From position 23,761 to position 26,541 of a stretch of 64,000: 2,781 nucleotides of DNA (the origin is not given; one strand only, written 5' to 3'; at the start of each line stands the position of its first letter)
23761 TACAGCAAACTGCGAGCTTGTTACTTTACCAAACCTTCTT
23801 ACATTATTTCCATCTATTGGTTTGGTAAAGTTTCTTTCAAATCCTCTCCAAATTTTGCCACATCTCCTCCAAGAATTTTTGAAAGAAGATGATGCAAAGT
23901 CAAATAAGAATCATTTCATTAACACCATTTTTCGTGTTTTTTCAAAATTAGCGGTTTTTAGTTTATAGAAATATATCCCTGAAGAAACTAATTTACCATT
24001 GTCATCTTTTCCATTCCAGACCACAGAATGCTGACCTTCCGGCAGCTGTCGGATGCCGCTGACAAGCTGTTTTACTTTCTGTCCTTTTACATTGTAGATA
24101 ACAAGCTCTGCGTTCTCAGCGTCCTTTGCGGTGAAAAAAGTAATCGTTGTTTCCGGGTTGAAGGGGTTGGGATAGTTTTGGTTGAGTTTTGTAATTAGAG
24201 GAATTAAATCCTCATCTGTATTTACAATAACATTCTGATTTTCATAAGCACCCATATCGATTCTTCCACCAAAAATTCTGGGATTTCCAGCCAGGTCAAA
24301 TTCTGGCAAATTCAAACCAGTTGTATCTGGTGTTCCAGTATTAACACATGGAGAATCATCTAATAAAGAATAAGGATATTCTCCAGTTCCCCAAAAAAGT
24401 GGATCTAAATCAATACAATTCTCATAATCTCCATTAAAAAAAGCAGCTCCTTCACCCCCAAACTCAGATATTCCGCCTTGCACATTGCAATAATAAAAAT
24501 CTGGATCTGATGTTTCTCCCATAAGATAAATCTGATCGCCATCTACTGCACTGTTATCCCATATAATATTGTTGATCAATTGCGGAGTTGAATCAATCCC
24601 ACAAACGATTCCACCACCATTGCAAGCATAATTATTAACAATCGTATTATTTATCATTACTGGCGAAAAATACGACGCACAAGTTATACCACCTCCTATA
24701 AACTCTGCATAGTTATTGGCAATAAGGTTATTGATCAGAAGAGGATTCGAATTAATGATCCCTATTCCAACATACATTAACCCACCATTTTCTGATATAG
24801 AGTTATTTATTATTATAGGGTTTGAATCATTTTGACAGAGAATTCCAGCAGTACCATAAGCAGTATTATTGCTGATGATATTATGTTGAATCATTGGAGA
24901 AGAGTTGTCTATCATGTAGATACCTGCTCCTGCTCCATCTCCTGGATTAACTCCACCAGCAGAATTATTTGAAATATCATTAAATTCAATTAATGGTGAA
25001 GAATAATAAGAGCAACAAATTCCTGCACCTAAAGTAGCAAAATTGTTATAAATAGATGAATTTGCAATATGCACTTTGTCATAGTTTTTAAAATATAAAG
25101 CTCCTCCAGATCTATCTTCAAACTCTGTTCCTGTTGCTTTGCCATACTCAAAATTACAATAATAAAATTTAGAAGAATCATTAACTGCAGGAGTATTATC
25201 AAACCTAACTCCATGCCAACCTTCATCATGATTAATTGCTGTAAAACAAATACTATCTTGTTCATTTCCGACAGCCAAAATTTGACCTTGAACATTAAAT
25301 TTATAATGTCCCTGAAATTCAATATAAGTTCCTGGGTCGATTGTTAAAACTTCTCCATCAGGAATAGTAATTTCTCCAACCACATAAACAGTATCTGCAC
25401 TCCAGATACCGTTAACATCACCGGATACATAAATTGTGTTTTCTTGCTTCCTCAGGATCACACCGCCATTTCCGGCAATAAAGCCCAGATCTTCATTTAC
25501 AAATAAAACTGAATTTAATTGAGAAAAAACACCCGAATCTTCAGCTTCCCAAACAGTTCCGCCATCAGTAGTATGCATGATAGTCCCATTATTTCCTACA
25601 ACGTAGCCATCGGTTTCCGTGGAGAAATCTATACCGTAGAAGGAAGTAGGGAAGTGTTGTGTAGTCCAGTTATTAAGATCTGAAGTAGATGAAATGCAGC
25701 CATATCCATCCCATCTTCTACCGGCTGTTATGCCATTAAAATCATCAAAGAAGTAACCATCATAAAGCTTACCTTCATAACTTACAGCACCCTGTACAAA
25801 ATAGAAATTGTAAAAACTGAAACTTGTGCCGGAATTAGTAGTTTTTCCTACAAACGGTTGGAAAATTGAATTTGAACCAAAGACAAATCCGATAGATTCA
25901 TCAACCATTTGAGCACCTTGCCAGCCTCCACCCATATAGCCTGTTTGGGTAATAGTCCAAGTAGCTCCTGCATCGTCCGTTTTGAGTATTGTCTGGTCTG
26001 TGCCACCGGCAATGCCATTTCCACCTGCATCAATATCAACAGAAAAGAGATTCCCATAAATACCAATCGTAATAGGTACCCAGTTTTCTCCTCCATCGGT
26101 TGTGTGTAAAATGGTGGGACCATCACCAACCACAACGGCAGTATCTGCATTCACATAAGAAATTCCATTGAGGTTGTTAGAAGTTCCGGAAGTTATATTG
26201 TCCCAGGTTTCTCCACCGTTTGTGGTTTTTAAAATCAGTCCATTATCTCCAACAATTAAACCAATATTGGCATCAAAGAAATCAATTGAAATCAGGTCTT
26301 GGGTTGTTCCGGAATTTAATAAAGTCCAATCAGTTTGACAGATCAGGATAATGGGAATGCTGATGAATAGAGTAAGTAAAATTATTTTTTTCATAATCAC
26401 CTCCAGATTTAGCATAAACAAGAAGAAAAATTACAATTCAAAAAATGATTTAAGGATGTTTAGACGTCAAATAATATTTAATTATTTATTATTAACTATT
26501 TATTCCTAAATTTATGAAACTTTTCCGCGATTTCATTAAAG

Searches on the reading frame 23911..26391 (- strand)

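Call 4: search_protein_families(library=pfam, proteins=[window:23911-26391:-])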
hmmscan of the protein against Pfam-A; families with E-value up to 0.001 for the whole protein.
window:23911-26391:- (826 aa): 6 families
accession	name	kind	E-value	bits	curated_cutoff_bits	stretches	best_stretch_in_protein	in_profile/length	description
PF14870.12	PSII_BNR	-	1.5e-23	83.9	27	2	20-146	7-138/303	Photosynthesis system II assembly factor YCF48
PF13229.12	Beta_helix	-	6.6e-16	58.8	25.9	2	419-559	36-155/158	Right handed beta helix region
PF13860.13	FlgD_ig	-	9.8e-10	38.7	27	1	749-814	13-76/79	FlgD Ig-like domain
PF18962.6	Por_Secre_tail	-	7.7e-08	33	27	1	740-823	2-74/75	Secretion system C-terminal sorting domain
PF13585.12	CHU_C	-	5.8e-05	23.6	27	1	755-818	23-77/86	CHU_C Type IX secretion signal domain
PF02012.26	BNR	-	0.0007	19.6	27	0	96-104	2-10/12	BNR/Asp-box repeat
